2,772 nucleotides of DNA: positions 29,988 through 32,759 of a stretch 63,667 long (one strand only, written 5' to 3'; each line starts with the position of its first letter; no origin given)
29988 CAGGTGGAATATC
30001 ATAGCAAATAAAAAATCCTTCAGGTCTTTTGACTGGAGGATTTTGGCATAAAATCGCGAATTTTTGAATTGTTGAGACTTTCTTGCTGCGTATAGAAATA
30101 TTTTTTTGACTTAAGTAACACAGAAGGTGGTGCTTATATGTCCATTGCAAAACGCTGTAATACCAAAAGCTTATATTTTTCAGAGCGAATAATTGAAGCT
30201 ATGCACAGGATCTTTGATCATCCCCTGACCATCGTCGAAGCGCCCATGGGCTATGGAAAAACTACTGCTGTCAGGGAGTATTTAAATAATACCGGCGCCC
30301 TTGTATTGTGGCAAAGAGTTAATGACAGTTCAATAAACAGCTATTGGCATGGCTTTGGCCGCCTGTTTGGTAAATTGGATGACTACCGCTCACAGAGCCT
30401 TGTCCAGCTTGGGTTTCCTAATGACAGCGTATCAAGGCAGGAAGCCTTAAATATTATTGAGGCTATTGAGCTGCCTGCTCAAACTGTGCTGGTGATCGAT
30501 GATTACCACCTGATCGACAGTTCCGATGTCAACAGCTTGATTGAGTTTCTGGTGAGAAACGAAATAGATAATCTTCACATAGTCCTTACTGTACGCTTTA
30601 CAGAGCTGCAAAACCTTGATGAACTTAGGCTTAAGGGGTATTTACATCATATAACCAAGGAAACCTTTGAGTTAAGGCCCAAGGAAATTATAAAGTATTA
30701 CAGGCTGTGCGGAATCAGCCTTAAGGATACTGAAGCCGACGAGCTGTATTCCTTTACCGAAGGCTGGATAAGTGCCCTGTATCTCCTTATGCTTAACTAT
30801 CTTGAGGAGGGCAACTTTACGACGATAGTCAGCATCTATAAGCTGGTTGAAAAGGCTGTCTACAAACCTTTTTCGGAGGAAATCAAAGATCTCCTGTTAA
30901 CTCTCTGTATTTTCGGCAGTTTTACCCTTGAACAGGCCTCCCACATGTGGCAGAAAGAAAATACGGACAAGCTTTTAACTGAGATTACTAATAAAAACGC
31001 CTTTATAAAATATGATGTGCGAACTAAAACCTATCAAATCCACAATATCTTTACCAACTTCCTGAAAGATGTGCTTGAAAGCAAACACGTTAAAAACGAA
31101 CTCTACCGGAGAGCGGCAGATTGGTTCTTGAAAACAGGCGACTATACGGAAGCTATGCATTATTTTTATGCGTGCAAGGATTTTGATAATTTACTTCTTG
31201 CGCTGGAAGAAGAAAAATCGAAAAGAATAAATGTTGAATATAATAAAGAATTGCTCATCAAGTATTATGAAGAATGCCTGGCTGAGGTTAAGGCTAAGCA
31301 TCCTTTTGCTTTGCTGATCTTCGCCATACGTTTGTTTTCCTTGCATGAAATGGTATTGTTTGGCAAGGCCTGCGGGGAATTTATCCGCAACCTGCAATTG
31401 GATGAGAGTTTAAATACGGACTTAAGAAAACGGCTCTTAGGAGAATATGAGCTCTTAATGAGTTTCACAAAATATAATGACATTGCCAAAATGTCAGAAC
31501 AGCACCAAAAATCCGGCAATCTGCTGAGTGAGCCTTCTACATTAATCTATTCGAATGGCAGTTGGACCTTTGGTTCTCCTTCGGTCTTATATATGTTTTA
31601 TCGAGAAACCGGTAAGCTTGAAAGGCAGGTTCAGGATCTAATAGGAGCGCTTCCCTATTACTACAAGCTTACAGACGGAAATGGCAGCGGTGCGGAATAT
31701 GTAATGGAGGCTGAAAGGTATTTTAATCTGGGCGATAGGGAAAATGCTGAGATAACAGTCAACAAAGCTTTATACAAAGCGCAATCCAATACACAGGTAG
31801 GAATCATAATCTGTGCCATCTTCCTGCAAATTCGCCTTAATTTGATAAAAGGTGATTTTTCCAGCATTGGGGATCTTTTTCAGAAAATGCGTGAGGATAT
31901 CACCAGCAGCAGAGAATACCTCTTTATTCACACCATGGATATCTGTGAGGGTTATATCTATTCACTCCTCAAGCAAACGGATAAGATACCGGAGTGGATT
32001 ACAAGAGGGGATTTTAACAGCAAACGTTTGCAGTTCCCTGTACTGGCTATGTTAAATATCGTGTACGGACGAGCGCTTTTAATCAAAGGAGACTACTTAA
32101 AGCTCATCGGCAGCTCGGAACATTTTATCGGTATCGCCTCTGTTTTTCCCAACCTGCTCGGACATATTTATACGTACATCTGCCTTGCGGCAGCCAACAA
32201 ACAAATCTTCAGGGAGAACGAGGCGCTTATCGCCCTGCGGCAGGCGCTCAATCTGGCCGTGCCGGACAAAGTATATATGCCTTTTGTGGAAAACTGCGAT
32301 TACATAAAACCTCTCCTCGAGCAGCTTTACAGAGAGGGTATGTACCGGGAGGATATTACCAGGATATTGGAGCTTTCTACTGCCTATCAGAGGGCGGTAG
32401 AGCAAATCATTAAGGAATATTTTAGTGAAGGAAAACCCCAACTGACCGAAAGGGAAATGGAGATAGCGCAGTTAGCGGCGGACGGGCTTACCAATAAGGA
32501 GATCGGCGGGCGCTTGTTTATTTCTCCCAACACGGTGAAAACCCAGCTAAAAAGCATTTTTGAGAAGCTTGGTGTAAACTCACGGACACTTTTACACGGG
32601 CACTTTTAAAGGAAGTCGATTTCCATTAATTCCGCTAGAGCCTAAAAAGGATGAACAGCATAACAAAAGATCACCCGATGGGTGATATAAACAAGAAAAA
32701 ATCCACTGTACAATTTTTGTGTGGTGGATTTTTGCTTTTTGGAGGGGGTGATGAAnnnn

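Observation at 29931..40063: A ~10-kb accessory island sits in the conserved truA|rplM junction of the ribosomal-protein supercluster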

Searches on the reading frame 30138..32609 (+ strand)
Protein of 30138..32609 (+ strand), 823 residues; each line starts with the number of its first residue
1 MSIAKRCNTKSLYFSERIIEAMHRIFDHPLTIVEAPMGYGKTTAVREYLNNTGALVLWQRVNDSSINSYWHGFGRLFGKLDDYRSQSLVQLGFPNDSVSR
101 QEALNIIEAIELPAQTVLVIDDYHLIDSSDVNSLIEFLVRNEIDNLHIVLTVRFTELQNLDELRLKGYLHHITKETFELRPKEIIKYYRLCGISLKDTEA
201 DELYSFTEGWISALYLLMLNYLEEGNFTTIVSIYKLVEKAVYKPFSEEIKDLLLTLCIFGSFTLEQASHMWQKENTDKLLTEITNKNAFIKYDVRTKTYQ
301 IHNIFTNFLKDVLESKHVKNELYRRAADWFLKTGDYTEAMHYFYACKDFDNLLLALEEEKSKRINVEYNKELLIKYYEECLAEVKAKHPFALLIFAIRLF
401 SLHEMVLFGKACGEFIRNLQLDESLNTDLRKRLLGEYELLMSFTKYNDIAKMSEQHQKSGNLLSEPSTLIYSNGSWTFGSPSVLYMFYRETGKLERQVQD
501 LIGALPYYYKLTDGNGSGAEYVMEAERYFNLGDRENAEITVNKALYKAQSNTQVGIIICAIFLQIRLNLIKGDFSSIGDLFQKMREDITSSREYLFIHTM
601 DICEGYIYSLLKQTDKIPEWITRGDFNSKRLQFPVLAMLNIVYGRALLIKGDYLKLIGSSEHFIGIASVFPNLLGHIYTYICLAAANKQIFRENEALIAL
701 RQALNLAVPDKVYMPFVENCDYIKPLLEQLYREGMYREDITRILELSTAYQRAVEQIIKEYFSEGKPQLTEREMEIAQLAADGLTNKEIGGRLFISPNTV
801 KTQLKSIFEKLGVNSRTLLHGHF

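Call 4: search_protein_families(library=pfam, proteins=[window:30138-32609:+], max_evalue=0.01)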
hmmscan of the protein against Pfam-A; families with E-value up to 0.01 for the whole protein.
window:30138-32609:+ (823 aa): 8 families
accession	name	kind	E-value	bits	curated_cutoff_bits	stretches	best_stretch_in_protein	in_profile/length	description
PF00196.25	GerE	-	4.7e-17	61.8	23.5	1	768-817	2-51/57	Bacterial regulatory proteins, luxR family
PF13191.12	AAA_16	-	9.9e-06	26.6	32.6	1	17-144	11-161/167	AAA ATPase domain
PF13401.12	AAA_22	-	0.00019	22.2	27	1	29-150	6-120/130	AAA domain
PF13384.12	HTH_23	-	0.00025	21.2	24.6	1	772-805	6-38/50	Homeodomain-like domain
PF17874.7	TPR_MalT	-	0.0012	18.6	45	0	686-730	289-333/336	MalT-like TPR region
PF25199.1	nSTAND_NTPase5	-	0.0014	18.9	34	0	29-48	42-61/145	Novel STAND NTPase 5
PF08281.18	Sigma70_r4_2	-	0.0018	18.3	25.7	1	768-805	10-48/54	Sigma-70, region 4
PF10602.15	RPN7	-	0.0052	16.9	29.6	0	524-589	42-104/174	26S proteasome subunit RPN7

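Call 5: search_protein_families(library=ncbifam, proteins=[window:30138-32609:+], max_evalue=0.01)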
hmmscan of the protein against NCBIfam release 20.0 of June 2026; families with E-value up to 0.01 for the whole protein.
window:30138-32609:+ (823 aa): 26 families (the best 25 are shown)
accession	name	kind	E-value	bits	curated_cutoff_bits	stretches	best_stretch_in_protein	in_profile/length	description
NF003420.0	PRK04841.1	equivalog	9.7e-43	146.3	537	2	11-359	15-380/903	HTH-type transcriptional regulator MalT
NF047785.1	respo_reg_MadR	equivalog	5.6e-12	45.4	300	1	764-817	144-197/209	MadR family response regulator transcription factor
TIGR03020.2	EpsA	equivalog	1.7e-10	41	170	1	759-817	187-239/247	XrtB/PEP-CTERM-associated transcriptional regulator EpsA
NF007505.1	PRK10100.1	equivalog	5e-10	39.4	250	1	760-817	136-193/204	biofilm master transcriptional regulator CsgD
NF041232.1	BagY_FevT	exception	1.7e-09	37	700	1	768-822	296-350/367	LuxR family transcriptional regulator BagY/FevT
NF052366.1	photon_PedR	equivalog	3.3e-08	33.6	120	1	768-817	2-51/74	photosynthetic electron transport-dependent transcriptional regulator PedR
NF007935.0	PRK10651.1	equivalog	5.3e-08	32.3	250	1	765-816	152-203/216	two-component system response regulator NarL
NF038181.1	reg_ATPase_IniR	equivalog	1.2e-07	30.5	750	1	767-817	765-815/827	isoniazid response ATPase/transcriptional regulator IniR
NF052445.1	RespRegMctR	equivalog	2.4e-07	30.4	300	1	748-816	123-192/205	two-component system response regulator MctR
NF007708.0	PRK10403.1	equivalog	4.9e-07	29.4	343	1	768-817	153-202/215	nitrate/nitrite response regulator protein NarP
TIGR02937.1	sigma70-ECF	superfamily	3.6e-06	26.7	42.9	1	745-811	94-161/165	sigma-70 family RNA polymerase sigma factor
NF041830.1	RR_TF_ErdR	exception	1.3e-05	25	390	1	763-817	145-199/213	response regulator transcription factor ErdR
NF050132.1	TransRegAbsR2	equivalog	1.6e-05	23.9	850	1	768-819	530-581/582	LuxR family transcriptional regulator AbsR2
NF011896.0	PRK15369.1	equivalog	3.5e-05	23.5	242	1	762-815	143-196/211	two component system response regulator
NF007685.0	PRK10360.1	equivalog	4.5e-05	23.4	258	1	762-815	131-184/196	response regulator transcription factor UhpA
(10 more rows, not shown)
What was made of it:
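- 30138..32609 (+): MalT-type STAND NTPase with a C-terminal LuxR/GerE HTH regulator (823 aa; Walker A GYGKTT, Walker B VLVIDD). NCBIfam MalT N-terminal half 146 bits, below the equivalog cut-off (calls 4, 5).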

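Call 18: find_homologous_proteins(query=window:30138-32609:+, max_evalue=1e-10)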
Query window:30138-32609:+ (823 aa): 2167 proteins with E <= 1e-10 among 8000 candidates; the best 120 are listed.
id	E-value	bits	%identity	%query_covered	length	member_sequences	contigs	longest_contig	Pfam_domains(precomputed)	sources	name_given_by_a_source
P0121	0.0e+0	1846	99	100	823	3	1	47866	PF25873.1,PF00196.26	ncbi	-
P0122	0.0e+0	1592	86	100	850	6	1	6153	PF25873.1,PF00196.26,PF13424.13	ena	-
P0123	0.0e+0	1529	83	100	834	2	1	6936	PF25873.1,PF00196.26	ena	-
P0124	0.0e+0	1493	81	100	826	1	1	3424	PF25873.1,PF00196.26,PF25199.2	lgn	-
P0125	0.0e+0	1392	76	100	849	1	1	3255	PF25873.1,PF00196.26,PF08281.19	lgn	-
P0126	0.0e+0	1349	74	100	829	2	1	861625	PF25873.1,PF00196.26,PF08281.19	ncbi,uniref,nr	ncbi:helix-turn-helix transcriptional regulator [Desulfosporosinus fructosivorans]|uniref:Helix-turn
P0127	0.0e+0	1252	68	100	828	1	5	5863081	PF25873.1,PF00196.26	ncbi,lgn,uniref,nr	ncbi:ATP-dependent transcriptional regulator [Desulfosporosinus orientis DSM 765]|uniref:ATP-depende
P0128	0.0e+0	1242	68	100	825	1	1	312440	PF25873.1,PF00196.26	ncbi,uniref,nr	ncbi:LuxR C-terminal-related transcriptional regulator [Desulfosporosinus sp. FKB]|uniref:helix-turn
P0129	0.0e+0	1226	66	100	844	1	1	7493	PF25873.1,PF00196.26,PF13401.13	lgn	-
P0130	0.0e+0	1212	67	99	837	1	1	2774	PF25873.1,PF17874.8,PF00196.26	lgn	-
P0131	0.0e+0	1209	66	100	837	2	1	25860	PF25873.1,PF00196.26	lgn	-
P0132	0.0e+0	1207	65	99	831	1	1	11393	PF10602.16,PF25873.1,PF00196.26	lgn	-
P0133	0.0e+0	1197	65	100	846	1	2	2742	PF25873.1,PF00196.26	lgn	-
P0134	0.0e+0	1183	64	99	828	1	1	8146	PF10602.16,PF25873.1,PF00196.26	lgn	-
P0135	0.0e+0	1170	64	100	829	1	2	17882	PF25873.1,PF17874.8,PF00196.26,PF13401.13,PF13191.13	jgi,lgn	-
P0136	0.0e+0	1159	65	99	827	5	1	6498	PF25873.1,PF17874.8,PF00196.26,PF13401.13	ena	-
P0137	0.0e+0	1158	63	100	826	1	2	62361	PF25873.1,PF00196.26,PF13401.13,PF08281.19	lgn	-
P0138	0.0e+0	1155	64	100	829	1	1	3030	PF25873.1,PF00196.26,PF13401.13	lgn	-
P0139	0.0e+0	1155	64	100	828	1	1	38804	PF25873.1,PF17874.8,PF00196.26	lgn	-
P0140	0.0e+0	1151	64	99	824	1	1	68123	PF25873.1,PF00196.26,PF13401.13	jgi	-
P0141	0.0e+0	1149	63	100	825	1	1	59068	PF25873.1,PF17874.8,PF00196.26,PF13401.13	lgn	-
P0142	0.0e+0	1147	63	99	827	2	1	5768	PF25873.1,PF17874.8,PF00196.26,PF13401.13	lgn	-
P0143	0.0e+0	1146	63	100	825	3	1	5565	PF25873.1,PF17874.8,PF00196.26,PF13401.13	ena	-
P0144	0.0e+0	1145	64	100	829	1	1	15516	PF25873.1,PF00196.26,PF13401.13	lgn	-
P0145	0.0e+0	1145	64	99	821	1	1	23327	PF25873.1,PF00196.26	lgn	-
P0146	0.0e+0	1142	61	100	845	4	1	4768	PF25873.1,PF17874.8,PF00196.26,PF13401.13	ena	-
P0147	0.0e+0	1139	63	100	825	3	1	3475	PF25873.1,PF00196.26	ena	-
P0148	0.0e+0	1137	63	99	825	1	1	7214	PF25873.1,PF17874.8,PF00196.26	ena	-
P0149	0.0e+0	1137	62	100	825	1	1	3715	PF25873.1,PF17874.8,PF00196.26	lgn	-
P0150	0.0e+0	1137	62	100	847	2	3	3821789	PF25873.1,PF17874.8,PF00196.26,PF13401.13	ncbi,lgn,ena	-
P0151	0.0e+0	1135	63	100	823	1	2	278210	PF25873.1,PF17874.8,PF00196.26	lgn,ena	-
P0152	0.0e+0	1129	63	99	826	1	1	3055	PF25873.1,PF00196.26,PF13401.13,PF13191.13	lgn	-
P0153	0.0e+0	1126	62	100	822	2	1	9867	PF25873.1,PF17874.8,PF00196.26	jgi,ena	-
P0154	0.0e+0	1125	61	100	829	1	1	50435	PF25873.1,PF17874.8,PF00196.26,PF13401.13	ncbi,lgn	-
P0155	0.0e+0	1124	62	100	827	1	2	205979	PF25873.1,PF00196.26,PF13401.13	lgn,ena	-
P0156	0.0e+0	1123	60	100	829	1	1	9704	PF25873.1,PF17874.8,PF00196.26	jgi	jgi:LuxR family maltose regulon positive regulatory protein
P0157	0.0e+0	1115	61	99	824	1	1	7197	PF25873.1,PF00196.26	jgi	jgi:LuxR family maltose regulon positive regulatory protein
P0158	0.0e+0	1115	60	100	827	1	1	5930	PF25873.1,PF00196.26,PF13401.13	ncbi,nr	ncbi:MAG: LuxR C-terminal-related transcriptional regulator [Bacillota bacterium]|nr:LuxR C-terminal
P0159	0.0e+0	1113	62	100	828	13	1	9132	PF25873.1,PF00196.26,PF13401.13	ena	-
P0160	0.0e+0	1111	59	100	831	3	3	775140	PF25873.1,PF17874.8,PF00196.26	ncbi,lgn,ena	-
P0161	0.0e+0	1110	62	100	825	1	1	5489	PF25873.1,PF17874.8,PF00196.26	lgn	-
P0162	0.0e+0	1109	61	100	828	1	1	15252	PF25873.1,PF00196.26,PF13191.13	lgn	-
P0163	0.0e+0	1108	61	100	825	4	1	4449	PF25873.1,PF00196.26,PF13401.13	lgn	-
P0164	0.0e+0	1106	61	100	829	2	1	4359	PF25873.1,PF00196.26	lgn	-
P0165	0.0e+0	1106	59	100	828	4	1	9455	PF25873.1,PF17874.8,PF00196.26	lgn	-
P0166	0.0e+0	1104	62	100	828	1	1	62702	PF25873.1,PF17874.8,PF00196.26,PF13401.13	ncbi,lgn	-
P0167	0.0e+0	1103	60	100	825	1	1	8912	PF25873.1,PF17874.8,PF00196.26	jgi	jgi:LuxR family maltose regulon positive regulatory protein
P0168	0.0e+0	1102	61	99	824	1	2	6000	PF25873.1,PF00196.26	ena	-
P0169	0.0e+0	1101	60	100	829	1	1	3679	PF25873.1,PF17874.8,PF00196.26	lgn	-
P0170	0.0e+0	1100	60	99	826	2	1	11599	PF25873.1,PF17874.8,PF00196.26,PF13401.13,PF25199.2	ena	-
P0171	0.0e+0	1099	60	100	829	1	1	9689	PF25873.1,PF17874.8,PF00196.26,PF13401.13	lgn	-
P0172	0.0e+0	1097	60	100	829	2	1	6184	PF25873.1,PF17874.8,PF00196.26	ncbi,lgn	ncbi:MAG: LuxR C-terminal-related transcriptional regulator [Syntrophomonas sp.]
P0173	0.0e+0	1097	61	100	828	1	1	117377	PF25873.1,PF00196.26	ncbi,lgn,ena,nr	ncbi:MAG: helix-turn-helix transcriptional regulator [Firmicutes bacterium HGW-Firmicutes-15]|nr:MAG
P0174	0.0e+0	1096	61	99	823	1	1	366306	PF25873.1,PF17874.8,PF00196.26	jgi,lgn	jgi:LuxR family transcriptional regulator, maltose regulon positive regulatory protein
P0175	0.0e+0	1094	60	99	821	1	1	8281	PF25873.1,PF13384.13,PF00196.26,PF04545.23,PF13401.13,PF08281.19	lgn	-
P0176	0.0e+0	1092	61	100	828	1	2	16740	PF25873.1,PF00196.26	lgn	-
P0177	0.0e+0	1092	58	100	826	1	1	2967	PF25873.1,PF00196.26,PF13424.13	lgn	-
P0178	0.0e+0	1090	60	99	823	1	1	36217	PF25873.1,PF00196.26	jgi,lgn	jgi:LuxR family maltose regulon positive regulatory protein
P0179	0.0e+0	1088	60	99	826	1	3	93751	PF25873.1,PF00196.26,PF13401.13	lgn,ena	-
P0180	0.0e+0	1086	60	97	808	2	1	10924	PF25873.1,PF17874.8,PF00196.26,PF13401.13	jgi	jgi:LuxR family maltose regulon positive regulatory protein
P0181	0.0e+0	1085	59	100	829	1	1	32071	PF25873.1,PF17874.8,PF00196.26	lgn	-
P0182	0.0e+0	1084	59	100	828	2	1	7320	PF25873.1,PF00196.26,PF13401.13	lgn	-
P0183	0.0e+0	1084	60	99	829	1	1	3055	PF25873.1,PF17874.8,PF00196.26,PF13401.13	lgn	-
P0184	0.0e+0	1082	60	100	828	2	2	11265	PF25873.1,PF17874.8,PF00196.26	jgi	jgi:ATP-dependent transcriptional regulator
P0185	0.0e+0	1081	57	99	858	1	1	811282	PF25873.1,PF17874.8,PF00196.26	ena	-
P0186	0.0e+0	1080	60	100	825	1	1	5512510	PF25873.1,PF17874.8,PF00196.26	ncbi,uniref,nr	ncbi:LuxR C-terminal-related transcriptional regulator [Petroclostridium sp. X23]|uniref:LuxR C-term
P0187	0.0e+0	1077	60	97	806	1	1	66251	PF25873.1,PF17874.8,PF00196.26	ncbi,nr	ncbi:MAG TPA: LuxR C-terminal-related transcriptional regulator [Syntrophomonadaceae bacterium]|nr:L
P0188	0.0e+0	1076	59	100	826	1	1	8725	PF25873.1,PF17874.8,PF00196.26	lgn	-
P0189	0.0e+0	1075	58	100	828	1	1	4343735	PF25873.1,PF17874.8,PF00196.26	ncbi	-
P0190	0.0e+0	1069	56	99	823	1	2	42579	PF25873.1,PF17874.8,PF00196.26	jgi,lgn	jgi:LuxR family maltose regulon positive regulatory protein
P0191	0.0e+0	1068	60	99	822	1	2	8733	PF25873.1,PF17874.8,PF00196.26,PF13401.13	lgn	-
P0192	0.0e+0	1065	57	99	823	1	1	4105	PF25873.1,PF17874.8,PF00196.26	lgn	-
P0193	0.0e+0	1064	58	99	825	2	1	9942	PF25873.1,PF17874.8,PF00196.26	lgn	-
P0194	0.0e+0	1064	58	100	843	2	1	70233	PF25873.1,PF00196.26,PF13401.13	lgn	-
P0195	0.0e+0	1063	58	99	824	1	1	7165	PF25873.1,PF17874.8,PF00196.26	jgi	-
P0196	0.0e+0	1063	59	100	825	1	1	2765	PF25873.1,PF17874.8,PF00196.26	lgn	-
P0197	0.0e+0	1062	59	100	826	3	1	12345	PF25873.1,PF17874.8,PF00196.26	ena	-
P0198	0.0e+0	1060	59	100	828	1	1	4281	PF25873.1,PF17874.8,PF00196.26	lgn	-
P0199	0.0e+0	1060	58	100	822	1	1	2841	PF25873.1,PF17874.8,PF00196.26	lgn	-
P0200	0.0e+0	1060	59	100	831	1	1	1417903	PF25873.1,PF00196.26,PF13191.13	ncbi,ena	-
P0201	0.0e+0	1058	57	100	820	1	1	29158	PF25873.1,PF17874.8,PF00196.26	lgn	-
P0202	0.0e+0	1058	58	100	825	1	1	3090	PF25873.1,PF17874.8,PF00196.26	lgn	-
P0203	0.0e+0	1057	59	99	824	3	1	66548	PF25873.1,PF00196.26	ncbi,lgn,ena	-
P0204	0.0e+0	1057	59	99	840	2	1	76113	PF25873.1,PF17874.8,PF00196.26,PF13401.13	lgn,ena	-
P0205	0.0e+0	1055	58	100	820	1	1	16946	PF25873.1,PF17874.8,PF00196.26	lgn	-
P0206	0.0e+0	1054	58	100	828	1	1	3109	PF25873.1,PF17874.8,PF00196.26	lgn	-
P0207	0.0e+0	1052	57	100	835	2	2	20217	PF25873.1,PF00196.26,PF08281.19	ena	-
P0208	0.0e+0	1052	58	100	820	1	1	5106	PF25873.1,PF17874.8,PF00196.26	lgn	-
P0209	0.0e+0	1052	58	100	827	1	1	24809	PF25873.1,PF17874.8,PF00196.26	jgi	jgi:LuxR family transcriptional regulator, maltose regulon positive regulatory protein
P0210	0.0e+0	1051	59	100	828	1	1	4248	PF25873.1,PF00196.26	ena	-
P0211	0.0e+0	1050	58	100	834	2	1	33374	PF25873.1,PF00196.26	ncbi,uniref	ncbi:LuxR C-terminal-related transcriptional regulator [Pelotomaculum propionicicum]|uniref:LuxR C-t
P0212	0.0e+0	1048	58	100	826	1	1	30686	PF25873.1,PF00196.26,PF13401.13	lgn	-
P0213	0.0e+0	1048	56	99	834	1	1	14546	PF25873.1,PF00196.26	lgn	-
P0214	0.0e+0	1045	58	100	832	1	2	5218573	PF25873.1,PF00196.26,PF13401.13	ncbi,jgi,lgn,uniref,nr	ncbi:LuxR C-terminal-related transcriptional regulator [Sporomusa sp. KB1]|jgi:LuxR family maltose r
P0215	0.0e+0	1044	56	99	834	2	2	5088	PF25873.1,PF17874.8,PF00196.26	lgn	-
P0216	0.0e+0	1044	57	100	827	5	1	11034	PF25873.1,PF17874.8,PF00196.26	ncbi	ncbi:MAG: LuxR C-terminal-related transcriptional regulator [Clostridiaceae bacterium]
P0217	0.0e+0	1044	58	100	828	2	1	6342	PF25873.1,PF00196.26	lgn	-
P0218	0.0e+0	1044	58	100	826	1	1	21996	PF25873.1,PF00196.26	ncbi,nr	ncbi:MAG: LuxR C-terminal-related transcriptional regulator [Desulfosporosinus sp.]|nr:LuxR C-termin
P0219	0.0e+0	1042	57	100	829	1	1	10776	PF25873.1,PF17874.8,PF00196.26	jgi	-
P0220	0.0e+0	1042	58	100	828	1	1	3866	PF25873.1,PF00196.26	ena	-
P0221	0.0e+0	1040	56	100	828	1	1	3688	PF25873.1,PF00196.26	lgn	-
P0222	0.0e+0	1040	57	99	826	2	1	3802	PF25873.1,PF00196.26,PF13401.13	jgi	-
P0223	0.0e+0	1040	57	100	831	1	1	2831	PF25873.1,PF17874.8,PF00196.26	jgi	jgi:LuxR family maltose regulon positive regulatory protein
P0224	0.0e+0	1038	57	100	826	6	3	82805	PF25873.1,PF17874.8,PF00196.26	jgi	-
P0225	0.0e+0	1038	57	100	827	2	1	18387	PF25873.1,PF17874.8,PF00196.26,PF13401.13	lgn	-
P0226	0.0e+0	1037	57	100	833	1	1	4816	PF25873.1,PF17874.8,PF00196.26,PF13401.13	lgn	-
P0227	0.0e+0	1036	56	100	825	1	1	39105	PF25873.1,PF17874.8,PF00196.26,PF13401.13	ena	-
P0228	0.0e+0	1035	57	99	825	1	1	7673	PF25873.1,PF00196.26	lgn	-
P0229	0.0e+0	1035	57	99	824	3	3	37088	PF25873.1,PF17874.8,PF00196.26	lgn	-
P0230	0.0e+0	1034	57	98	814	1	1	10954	PF25873.1,PF17874.8,PF00196.26,PF13191.13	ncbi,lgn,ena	-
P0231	0.0e+0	1033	57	100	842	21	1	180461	PF25873.1,PF00196.26,PF13401.13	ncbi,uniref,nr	ncbi:LuxR C-terminal-related transcriptional regulator [Sporomusa sphaeroides]|uniref:Serine/threoni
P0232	0.0e+0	1033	57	100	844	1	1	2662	PF25873.1,PF17874.8,PF00196.26,PF13401.13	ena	-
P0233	0.0e+0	1033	57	100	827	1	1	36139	PF25873.1,PF17874.8,PF00196.26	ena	-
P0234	0.0e+0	1032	57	100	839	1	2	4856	PF25873.1,PF17874.8,PF00196.26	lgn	-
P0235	0.0e+0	1032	58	100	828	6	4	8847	PF25873.1,PF00196.26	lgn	-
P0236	0.0e+0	1031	57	99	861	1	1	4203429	PF25873.1,PF17874.8,PF00196.26,PF25199.2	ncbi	-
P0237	0.0e+0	1031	57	99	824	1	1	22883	PF25873.1,PF00196.26,PF13401.13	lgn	-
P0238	0.0e+0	1031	57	100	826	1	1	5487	PF25873.1,PF17874.8,PF00196.26,PF13401.13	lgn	-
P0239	0.0e+0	1031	57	100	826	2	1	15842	PF25873.1,PF17874.8,PF00196.26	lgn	-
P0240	0.0e+0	1030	56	100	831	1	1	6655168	PF25873.1,PF17874.8,PF00196.26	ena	-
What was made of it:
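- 30138..32609 (+): Family members are 56-86% identical in Desulfosporosinus, Syntrophomonas and Sporomusa (call 18).
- On MalT/LAL-type STAND transcription regulator: PF25873 (WHD_MalT) and often PF17874 are precomputed for the 99%-identical P0121 and other homologues (call 18).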

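Call 19: find_encoding_contigs(protein=P0122, flank=8000, max_places=3)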
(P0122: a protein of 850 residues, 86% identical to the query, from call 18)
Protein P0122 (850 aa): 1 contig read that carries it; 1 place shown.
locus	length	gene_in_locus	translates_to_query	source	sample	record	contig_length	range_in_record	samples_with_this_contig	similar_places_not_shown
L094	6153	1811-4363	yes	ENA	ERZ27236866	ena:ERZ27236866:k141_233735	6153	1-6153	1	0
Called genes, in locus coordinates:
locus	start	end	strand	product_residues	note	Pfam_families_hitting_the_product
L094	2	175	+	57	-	?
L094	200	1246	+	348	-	PF17957:Big_7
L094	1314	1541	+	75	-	-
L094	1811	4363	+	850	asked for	PF25873:WHD_MalT, PF13424:TPR_12 (faint), PF00196:GerE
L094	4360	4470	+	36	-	-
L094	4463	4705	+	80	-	-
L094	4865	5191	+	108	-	PF04122:CW_binding_2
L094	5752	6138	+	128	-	PF00376:MerR, PF13411:MerR_1, PF09278:MerR-DNA-bind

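Call 20: find_encoding_contigs(protein=P0126, flank=8000, max_places=2)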
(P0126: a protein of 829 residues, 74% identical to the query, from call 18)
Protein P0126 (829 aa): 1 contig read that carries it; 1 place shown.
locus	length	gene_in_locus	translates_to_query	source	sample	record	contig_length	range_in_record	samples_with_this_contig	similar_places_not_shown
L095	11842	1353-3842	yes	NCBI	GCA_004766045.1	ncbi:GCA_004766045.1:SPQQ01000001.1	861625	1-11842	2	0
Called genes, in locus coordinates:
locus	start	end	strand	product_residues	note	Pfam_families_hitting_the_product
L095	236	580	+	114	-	PF08388:GIIM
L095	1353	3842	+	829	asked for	PF25873:WHD_MalT, PF00196:GerE, PF08281:Sigma70_r4_2 (weak)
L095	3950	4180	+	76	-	-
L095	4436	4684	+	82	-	PF07484:Collar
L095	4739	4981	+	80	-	PF07484:Collar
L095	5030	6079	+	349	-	PF00754:F5_F8_type_C, PF22633:F5_F8_type_C_2, PF12733:Cadherin-like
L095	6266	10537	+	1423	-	PF02494:HYR (faint), PF19077:Big_13 (weak), PF04122:CW_binding_2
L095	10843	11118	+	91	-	-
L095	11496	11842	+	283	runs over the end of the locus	-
